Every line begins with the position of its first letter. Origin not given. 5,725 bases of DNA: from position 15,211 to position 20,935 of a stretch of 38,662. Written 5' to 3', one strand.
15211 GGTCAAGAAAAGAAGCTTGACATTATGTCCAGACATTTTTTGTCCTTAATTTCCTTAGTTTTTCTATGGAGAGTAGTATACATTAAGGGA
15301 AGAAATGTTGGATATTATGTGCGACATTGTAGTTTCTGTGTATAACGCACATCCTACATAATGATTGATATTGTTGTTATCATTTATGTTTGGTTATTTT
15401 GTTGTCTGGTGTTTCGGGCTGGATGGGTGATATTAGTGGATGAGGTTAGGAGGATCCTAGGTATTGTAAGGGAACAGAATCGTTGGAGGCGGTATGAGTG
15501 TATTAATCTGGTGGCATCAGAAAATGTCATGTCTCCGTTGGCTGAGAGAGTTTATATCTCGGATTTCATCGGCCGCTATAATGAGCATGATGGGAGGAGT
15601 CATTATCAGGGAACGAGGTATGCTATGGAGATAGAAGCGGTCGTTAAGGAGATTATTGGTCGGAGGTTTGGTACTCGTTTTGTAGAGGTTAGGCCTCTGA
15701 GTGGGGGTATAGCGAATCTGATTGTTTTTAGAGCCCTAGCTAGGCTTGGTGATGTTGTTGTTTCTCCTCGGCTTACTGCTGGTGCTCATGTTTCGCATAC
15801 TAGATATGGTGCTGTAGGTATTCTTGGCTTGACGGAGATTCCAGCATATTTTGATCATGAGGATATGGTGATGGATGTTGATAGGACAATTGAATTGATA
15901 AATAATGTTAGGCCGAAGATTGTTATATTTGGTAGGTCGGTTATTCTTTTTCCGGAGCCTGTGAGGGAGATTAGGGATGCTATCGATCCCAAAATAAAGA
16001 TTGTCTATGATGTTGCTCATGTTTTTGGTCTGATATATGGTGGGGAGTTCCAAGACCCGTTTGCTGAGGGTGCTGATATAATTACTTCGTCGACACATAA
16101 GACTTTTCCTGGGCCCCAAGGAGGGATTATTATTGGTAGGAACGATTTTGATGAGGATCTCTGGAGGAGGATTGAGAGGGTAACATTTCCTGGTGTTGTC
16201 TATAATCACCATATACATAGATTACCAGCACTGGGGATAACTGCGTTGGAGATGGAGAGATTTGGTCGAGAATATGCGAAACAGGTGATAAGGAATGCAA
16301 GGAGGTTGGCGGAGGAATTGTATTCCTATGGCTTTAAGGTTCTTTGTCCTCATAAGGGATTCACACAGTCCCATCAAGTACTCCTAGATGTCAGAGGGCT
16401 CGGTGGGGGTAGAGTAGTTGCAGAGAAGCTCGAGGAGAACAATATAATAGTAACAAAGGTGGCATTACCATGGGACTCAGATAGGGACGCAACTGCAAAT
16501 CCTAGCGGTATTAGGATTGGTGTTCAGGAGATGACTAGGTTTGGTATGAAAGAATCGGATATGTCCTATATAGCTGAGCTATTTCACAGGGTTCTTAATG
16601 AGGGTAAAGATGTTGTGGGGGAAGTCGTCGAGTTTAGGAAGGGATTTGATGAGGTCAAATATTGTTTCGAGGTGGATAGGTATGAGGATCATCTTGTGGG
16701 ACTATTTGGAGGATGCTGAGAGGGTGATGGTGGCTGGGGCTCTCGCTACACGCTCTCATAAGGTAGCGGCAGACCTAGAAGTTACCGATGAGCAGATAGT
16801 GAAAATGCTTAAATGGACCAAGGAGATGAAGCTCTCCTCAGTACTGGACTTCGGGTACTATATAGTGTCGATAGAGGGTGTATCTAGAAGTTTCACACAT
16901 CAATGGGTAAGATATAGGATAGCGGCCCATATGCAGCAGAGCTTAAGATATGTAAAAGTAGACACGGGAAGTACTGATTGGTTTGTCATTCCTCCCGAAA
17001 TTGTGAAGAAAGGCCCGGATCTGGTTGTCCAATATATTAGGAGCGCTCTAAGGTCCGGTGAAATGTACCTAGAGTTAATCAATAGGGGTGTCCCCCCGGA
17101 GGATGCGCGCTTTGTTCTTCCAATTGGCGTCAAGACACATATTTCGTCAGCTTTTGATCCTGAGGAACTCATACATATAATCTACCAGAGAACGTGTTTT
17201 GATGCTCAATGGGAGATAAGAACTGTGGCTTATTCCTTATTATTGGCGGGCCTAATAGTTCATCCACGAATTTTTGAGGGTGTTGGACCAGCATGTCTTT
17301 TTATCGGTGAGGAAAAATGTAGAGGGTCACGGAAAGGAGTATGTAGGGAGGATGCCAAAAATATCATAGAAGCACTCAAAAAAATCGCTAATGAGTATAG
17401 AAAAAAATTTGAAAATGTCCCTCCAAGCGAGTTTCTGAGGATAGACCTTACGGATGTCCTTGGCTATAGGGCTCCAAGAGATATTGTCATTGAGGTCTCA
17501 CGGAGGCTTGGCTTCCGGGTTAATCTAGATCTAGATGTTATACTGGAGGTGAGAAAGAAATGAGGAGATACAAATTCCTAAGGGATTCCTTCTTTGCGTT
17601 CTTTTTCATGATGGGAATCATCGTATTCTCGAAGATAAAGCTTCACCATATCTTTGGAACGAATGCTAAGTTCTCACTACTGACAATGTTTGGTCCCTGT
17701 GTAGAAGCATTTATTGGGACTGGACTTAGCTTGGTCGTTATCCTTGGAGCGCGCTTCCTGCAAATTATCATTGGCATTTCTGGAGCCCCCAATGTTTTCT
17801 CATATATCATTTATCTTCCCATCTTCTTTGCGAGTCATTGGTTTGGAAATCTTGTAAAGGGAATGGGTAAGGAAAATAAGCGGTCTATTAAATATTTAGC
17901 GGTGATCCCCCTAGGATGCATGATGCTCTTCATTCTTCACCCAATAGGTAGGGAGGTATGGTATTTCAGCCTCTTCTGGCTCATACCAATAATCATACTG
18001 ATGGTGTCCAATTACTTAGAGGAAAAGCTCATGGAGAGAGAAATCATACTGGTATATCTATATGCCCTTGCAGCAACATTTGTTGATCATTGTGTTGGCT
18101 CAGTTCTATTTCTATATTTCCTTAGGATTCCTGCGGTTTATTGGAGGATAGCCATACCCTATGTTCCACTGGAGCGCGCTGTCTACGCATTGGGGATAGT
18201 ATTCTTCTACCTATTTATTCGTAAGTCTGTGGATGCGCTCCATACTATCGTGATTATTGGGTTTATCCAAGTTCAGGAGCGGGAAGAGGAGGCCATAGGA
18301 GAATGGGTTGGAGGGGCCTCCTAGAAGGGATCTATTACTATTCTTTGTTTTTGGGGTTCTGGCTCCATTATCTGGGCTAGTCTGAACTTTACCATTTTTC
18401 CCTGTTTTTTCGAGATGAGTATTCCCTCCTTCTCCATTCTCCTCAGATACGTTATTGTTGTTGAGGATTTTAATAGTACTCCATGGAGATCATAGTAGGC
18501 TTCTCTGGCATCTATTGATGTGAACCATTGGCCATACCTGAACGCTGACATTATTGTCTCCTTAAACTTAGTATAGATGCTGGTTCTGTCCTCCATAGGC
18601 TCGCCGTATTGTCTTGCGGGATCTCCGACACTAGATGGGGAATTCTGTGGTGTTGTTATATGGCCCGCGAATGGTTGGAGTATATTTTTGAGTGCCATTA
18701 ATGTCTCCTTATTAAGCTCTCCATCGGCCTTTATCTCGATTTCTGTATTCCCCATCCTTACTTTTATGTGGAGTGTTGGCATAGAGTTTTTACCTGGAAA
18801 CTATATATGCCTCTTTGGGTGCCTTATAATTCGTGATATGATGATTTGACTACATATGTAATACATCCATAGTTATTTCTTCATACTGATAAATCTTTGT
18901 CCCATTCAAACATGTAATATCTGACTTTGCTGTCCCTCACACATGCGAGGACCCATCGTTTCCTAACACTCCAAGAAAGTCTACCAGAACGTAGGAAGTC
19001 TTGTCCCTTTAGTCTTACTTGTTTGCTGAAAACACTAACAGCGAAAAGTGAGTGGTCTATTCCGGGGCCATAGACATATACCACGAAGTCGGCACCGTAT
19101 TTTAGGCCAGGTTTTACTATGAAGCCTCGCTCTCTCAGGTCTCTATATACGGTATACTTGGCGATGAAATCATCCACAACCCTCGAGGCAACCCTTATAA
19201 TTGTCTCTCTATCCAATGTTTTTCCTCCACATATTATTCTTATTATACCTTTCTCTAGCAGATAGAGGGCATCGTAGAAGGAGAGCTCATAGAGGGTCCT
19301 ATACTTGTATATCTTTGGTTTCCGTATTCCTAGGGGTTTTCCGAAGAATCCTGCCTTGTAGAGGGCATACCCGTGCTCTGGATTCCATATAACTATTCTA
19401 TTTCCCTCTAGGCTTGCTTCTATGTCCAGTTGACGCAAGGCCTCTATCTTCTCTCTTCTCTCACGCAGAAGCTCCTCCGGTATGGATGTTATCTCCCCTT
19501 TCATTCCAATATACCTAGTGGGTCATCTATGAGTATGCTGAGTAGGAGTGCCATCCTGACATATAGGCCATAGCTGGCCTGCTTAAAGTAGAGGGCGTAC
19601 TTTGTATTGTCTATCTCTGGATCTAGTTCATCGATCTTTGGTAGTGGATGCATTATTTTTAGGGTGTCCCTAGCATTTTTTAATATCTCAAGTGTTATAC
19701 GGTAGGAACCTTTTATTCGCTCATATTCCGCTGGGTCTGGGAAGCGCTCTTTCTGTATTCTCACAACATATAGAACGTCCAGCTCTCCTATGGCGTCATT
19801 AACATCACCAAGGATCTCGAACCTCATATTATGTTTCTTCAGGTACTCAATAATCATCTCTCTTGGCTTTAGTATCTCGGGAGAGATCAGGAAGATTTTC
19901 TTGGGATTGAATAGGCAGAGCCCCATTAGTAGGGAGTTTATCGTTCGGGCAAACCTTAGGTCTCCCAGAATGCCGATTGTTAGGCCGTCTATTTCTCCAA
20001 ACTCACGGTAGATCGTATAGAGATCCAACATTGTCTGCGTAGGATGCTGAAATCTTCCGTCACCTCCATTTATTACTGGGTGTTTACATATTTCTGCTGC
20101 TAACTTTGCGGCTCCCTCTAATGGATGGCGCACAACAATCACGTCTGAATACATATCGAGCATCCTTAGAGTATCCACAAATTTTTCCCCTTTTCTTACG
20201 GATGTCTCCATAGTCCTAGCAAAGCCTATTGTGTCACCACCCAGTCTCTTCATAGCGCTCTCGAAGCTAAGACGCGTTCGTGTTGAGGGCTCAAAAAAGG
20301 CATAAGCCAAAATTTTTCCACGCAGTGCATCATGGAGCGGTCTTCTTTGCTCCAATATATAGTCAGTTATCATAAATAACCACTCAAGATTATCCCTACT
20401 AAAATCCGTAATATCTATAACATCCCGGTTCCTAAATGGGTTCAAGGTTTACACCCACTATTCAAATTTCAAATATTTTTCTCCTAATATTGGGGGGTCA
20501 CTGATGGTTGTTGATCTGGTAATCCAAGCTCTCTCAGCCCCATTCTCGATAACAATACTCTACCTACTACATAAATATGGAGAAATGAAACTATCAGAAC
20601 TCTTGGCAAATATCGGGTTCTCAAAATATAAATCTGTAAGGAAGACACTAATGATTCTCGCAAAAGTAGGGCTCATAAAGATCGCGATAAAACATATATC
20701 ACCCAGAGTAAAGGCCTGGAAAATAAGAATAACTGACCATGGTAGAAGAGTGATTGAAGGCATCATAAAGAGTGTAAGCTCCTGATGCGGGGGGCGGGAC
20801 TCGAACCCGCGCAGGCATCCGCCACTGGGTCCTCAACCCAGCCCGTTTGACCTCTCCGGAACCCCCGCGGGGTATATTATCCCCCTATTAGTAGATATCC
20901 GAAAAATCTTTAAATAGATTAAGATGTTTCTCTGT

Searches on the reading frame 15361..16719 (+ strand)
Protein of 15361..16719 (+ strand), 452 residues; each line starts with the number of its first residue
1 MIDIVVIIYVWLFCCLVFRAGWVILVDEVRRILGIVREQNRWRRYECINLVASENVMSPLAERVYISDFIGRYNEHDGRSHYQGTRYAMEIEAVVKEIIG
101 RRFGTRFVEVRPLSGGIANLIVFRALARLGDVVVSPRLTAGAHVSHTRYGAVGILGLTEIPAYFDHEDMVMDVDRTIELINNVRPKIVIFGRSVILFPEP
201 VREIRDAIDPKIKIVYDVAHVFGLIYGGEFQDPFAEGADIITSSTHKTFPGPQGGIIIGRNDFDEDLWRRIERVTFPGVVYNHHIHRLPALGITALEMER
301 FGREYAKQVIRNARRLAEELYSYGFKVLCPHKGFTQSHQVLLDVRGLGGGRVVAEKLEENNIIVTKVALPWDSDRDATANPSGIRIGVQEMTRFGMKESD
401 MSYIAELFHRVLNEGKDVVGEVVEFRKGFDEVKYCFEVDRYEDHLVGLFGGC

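Call 14: search_protein_families(library=pfam, proteins=[window:15361-16719:+], max_evalue=0.001)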
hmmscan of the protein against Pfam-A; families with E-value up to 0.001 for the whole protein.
window:15361-16719:+ (452 aa): 3 families
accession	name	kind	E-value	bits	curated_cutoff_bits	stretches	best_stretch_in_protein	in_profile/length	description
PF00464.25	SHMT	-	5.2e-50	170.7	27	1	38-406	13-397/399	Serine hydroxymethyltransferase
PF03841.19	SelA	-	2.6e-05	23.9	22.8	1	222-267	188-233/367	L-seryl-tRNA selenium transferase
PF01212.27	Beta_elim_lyase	-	0.0002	21.2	27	0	78-328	24-238/288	Beta-eliminating lyase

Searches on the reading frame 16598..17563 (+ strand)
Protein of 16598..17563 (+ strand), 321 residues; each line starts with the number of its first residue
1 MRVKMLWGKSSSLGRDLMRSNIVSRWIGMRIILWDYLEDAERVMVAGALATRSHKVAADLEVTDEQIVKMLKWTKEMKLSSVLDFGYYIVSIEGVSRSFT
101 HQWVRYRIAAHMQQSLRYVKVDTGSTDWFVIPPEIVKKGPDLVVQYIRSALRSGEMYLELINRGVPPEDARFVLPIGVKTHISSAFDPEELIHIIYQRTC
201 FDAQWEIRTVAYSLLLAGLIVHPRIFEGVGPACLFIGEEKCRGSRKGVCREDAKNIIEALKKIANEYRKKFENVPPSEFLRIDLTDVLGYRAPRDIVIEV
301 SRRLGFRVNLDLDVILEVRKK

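Call 14: search_protein_families(library=pfam, proteins=[window:16598-17563:+], max_evalue=0.001)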
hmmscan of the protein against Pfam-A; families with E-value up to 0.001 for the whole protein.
window:16598-17563:+ (321 aa): 1 family
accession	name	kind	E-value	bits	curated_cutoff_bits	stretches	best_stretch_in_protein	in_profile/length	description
PF02511.20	Thy1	-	2.5e-39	135.5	24.8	1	33-215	2-182/191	Thymidylate synthase complementing protein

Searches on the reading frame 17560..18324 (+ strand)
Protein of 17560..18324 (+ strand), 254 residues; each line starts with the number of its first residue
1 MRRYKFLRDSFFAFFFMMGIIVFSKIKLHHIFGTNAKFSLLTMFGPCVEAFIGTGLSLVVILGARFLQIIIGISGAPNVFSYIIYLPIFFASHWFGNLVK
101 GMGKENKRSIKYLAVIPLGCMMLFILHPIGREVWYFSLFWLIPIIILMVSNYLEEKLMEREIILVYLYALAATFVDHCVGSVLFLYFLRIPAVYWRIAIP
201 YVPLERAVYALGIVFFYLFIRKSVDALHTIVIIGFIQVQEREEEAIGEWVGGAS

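Call 14: search_protein_families(library=pfam, proteins=[window:17560-18324:+], max_evalue=0.001)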
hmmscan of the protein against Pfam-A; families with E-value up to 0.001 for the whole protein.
window:17560-18324:+ (254 aa): 0 families

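Call 22: search_protein_families(library=phrogs, proteins=[window:17560-18324:+], max_evalue=0.1)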
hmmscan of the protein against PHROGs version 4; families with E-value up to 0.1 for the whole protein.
window:17560-18324:+ (254 aa): 1 family
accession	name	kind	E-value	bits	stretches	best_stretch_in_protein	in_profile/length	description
phrog_13453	-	DNA, RNA and nucleotide metabolism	0.028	15.2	0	79-102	8-31/60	nuclease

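Call 76: search_protein_families(library=padloc, proteins=[window:17560-18324:+], max_evalue=0.01)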
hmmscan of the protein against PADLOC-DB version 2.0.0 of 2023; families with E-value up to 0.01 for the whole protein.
window:17560-18324:+ (254 aa): 0 families

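Call 81: search_protein_families(library=pfam, proteins=[window:17560-18324:+], max_evalue=0.01)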
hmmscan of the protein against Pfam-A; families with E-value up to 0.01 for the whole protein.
window:17560-18324:+ (254 aa): 0 families

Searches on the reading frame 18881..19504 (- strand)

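Call 14: search_protein_families(library=pfam, proteins=[window:18881-19504:-], max_evalue=0.001)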
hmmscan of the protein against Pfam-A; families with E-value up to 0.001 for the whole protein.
window:18881-19504:- (207 aa): 2 families
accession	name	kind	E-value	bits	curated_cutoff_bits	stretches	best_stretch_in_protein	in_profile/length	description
PF01974.23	tRNA_int_endo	-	6.2e-27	93.9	27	1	113-196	1-85/85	tRNA intron endonuclease, catalytic C-terminal domain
PF02778.19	tRNA_int_endo_N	-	2.2e-11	43.5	21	1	29-101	2-65/67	tRNA intron endonuclease, N-terminal domain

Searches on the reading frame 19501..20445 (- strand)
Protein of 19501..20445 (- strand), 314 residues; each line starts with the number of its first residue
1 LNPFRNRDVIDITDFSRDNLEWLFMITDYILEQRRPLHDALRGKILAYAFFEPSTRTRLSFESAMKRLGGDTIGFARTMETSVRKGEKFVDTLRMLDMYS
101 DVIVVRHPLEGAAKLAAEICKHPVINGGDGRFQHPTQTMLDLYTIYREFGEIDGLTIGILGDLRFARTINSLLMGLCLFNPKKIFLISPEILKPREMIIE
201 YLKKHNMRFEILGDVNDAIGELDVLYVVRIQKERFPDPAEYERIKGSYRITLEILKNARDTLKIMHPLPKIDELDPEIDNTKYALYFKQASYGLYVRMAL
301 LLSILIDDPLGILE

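Call 14: search_protein_families(library=pfam, proteins=[window:19501-20445:-], max_evalue=0.001)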
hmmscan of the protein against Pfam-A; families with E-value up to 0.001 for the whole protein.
window:19501-20445:- (314 aa): 2 families
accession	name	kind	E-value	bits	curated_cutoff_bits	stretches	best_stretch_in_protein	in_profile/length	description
PF02729.26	OTCace_N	-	1.2e-42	145.9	29.9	1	7-146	1-147/148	Aspartate/ornithine carbamoyltransferase, carbamoyl-P binding domain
PF00185.30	OTCace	-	1.2e-24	87.6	29.4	1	153-303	1-156/157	Aspartate/ornithine carbamoyltransferase, Asp/Orn binding domain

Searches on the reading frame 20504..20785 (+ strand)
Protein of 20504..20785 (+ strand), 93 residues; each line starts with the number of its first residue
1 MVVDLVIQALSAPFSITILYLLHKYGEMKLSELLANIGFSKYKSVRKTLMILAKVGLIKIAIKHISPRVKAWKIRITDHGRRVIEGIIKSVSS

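Call 6: search_protein_families(library=pfam, proteins=[window:20504-20785:+], max_evalue=1)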
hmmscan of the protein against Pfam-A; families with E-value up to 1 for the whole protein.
window:20504-20785:+ (93 aa): 1 family
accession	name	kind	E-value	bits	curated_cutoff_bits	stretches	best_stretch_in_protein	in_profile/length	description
PF01638.23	HxlR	-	0.011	16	20.8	1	15-85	7-74/91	HxlR-like helix-turn-helix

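Call 53: find_homologous_proteins(query=A2, max_evalue=0.001)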
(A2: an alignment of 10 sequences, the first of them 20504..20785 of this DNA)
Query A2 (10 sequences) (93 aa, profile of the alignment): 18 proteins with E <= 0.001 among 3122 candidates.
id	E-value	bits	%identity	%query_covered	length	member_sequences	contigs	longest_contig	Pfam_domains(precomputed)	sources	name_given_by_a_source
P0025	2.7e-41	157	44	99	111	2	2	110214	-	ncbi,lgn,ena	ncbi:MAG: hypothetical protein ACTSX9_06550 [Candidatus Njordarchaeales archaeon]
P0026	6.2e-41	156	40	95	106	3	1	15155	-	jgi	-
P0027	8.1e-41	156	43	98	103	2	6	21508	-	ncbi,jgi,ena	-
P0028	1.6e-40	155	42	95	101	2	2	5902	-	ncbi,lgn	-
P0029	2.0e-40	154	43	84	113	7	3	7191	-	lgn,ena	-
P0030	5.5e-40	153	46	95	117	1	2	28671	-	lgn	-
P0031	3.0e-39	151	38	95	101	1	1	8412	-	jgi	-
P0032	3.3e-38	147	49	88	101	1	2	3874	-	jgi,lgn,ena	-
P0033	7.3e-37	143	40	92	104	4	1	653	-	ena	-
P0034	2.2e-36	142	45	96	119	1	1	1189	-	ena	-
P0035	4.6e-36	141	68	100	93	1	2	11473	-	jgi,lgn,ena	-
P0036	1.0e-35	139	40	92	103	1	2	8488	-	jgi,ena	-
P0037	8.9e-35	136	100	100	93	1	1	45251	-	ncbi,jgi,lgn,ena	-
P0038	4.5e-34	134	69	98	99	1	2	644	-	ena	-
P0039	1.2e-33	133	88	100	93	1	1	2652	-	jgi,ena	-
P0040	7.3e-21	92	45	95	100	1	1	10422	-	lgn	-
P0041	2.0e-20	90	45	95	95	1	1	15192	-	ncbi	ncbi:MAG: hypothetical protein ACP6IP_08680, partial [Candidatus Njordarchaeia archaeon]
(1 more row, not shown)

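Call 54: find_encoding_contigs(protein=P0025, flank=8000, max_places=2)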
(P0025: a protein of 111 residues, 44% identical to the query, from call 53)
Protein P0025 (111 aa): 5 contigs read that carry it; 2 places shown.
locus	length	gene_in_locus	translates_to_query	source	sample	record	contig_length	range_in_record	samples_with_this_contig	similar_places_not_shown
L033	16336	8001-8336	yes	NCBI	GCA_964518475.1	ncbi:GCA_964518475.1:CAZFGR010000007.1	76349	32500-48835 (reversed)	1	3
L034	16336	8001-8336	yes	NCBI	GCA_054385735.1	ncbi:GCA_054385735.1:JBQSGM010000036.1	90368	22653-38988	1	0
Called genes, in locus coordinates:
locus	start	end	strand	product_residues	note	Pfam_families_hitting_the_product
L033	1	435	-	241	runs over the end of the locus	PF01026:TatD_DNase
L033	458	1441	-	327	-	PF00389:2-Hacid_dh, PF02826:2-Hacid_dh_C, PF03446:NAD_binding_2 (weak)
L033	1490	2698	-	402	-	PF07690:MFS_1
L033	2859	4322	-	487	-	PF13353:Fer4_12 (weak), PF04055:Radical_SAM, PF13186:SPASM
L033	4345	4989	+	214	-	-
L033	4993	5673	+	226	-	-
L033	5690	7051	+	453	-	PF00437:T2SSE (faint), PF13175:AAA_15 (faint), PF13476:AAA_23 (faint), PF00005:ABC_tran, PF13304:AAA_21 (weak), PF00005:ABC_tran, PF02463:SMC_N (weak), PF13304:AAA_21, +8 more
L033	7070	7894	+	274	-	PF02361:CbiQ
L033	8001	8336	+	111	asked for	-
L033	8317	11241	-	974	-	PF08665:PglZ (faint)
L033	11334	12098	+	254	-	PF00009:GTP_EFTU (faint), PF00448:SRP54 (faint), PF01656:CbiA (weak), PF03029:ATP_bind_1, PF13401:AAA_22 (faint), PF16575:CLP1_P (faint)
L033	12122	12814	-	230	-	-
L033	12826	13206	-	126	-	PF04430:DUF498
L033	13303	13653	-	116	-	-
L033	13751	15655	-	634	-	PF13597:NRDD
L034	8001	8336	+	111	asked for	-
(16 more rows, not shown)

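Call 55: find_encoding_contigs(protein=P0030, flank=8000, max_places=2)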
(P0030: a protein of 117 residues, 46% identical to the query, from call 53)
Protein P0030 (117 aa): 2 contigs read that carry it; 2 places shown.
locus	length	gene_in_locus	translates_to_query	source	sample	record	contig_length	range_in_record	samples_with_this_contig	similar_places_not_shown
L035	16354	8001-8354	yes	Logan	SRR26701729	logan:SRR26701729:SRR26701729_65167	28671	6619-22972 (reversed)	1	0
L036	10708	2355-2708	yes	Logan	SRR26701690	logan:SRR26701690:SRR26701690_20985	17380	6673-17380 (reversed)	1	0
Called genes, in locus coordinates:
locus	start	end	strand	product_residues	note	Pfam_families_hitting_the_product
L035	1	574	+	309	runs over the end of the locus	PF02729:OTCace_N, PF00185:OTCace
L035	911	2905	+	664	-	PF00270:DEAD (faint), PF04851:ResIII (faint), PF06733:DEAD_2, PF13307:Helicase_C_2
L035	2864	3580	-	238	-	PF00334:NDK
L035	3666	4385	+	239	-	PF01026:TatD_DNase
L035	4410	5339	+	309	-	PF22082:TtuA_LIM_N (weak), PF01171:ATP_bind_3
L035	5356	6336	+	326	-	PF00389:2-Hacid_dh, PF02826:2-Hacid_dh_C, PF03446:NAD_binding_2 (weak)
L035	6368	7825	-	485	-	PF04055:Radical_SAM, PF13353:Fer4_12 (weak), PF13186:SPASM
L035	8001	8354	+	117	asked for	-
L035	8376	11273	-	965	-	PF08665:PglZ (faint)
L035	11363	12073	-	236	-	PF12644:DUF3782, PF07788:PDDEXK_10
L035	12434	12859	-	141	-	PF01047:MarR (weak), PF08279:HTH_11 (weak), PF13404:HTH_AsnC-type, PF13412:HTH_24, PF01037:AsnC_trans_reg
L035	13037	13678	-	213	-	PF14681:UPRTase, PF00156:Pribosyltran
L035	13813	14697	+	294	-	-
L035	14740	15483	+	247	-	-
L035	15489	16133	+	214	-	PF03167:UDG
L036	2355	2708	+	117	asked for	-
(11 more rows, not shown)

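Call 56: find_encoding_contigs(protein=P0040, flank=8000, max_places=2)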
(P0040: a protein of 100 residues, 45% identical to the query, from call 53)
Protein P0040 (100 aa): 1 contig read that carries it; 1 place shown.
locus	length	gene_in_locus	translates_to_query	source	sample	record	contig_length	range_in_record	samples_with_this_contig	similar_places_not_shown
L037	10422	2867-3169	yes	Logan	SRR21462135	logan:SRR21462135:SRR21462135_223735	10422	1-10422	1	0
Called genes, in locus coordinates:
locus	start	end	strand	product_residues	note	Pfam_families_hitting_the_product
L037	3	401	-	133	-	?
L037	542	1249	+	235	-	PF01411:tRNA-synt_2c, PF07973:tRNA_SAD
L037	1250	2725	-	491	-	PF04055:Radical_SAM, PF13186:SPASM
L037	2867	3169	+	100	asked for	-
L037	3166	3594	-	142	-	PF03610:EIIA-man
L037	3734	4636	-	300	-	PF25509:DUF7916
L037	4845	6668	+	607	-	PF03609:EII-Sor, PF03613:EIID-AGA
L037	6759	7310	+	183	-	PF01923:Cob_adeno_trans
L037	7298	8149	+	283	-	PF02732:ERCC4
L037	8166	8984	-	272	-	-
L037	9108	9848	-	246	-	-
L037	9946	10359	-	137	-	-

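Call 57: find_encoding_contigs(protein=P0041, flank=8000, max_places=2)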
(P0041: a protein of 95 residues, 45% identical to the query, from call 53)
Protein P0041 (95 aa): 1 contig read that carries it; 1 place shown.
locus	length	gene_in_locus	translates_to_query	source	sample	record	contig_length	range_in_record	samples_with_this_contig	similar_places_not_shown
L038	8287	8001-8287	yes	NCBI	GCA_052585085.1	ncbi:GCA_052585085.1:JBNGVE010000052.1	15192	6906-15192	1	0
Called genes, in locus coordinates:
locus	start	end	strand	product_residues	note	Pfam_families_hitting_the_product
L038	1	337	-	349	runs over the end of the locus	PF01380:SIS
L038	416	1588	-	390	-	PF01979:Amidohydro_1, PF07969:Amidohydro_3 (weak)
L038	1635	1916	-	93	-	-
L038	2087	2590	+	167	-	PF03830:PTSIIB_sorb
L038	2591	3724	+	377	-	PF01408:GFO_IDH_MocA, PF02894:GFO_IDH_MocA_C, PF22725:GFO_IDH_MocA_C3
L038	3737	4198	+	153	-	-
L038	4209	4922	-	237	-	PF00702:Hydrolase (weak), PF02358:Trehalose_PPase (weak), PF05116:S6PP (weak), PF08282:Hydrolase_3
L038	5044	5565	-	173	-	PF13582:Reprolysin_3 (weak), PF07998:Peptidase_M54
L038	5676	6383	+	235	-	PF01411:tRNA-synt_2c, PF07973:tRNA_SAD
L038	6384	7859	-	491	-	PF04055:Radical_SAM, PF13186:SPASM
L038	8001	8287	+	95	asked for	?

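Call 76: search_protein_families(library=padloc, proteins=[window:20504-20785:+], max_evalue=0.01)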
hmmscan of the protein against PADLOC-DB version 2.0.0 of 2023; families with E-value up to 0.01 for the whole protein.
window:20504-20785:+ (93 aa): 3 families
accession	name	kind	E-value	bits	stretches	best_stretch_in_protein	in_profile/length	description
PDLC01438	Csa3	-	3.6e-05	22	1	4-80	139-205/305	"CAS-I,CAS-II,CAS-III,CAS-IV,CAS-V,CAS-VI; associated_signaling"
PDLC03874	LmuC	-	0.00091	17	1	31-86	73-127/162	-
PDLC01720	Csa3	-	0.001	17.6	1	3-63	15-80/118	Csa3_1_CAS-I-II-III-IV-V-VI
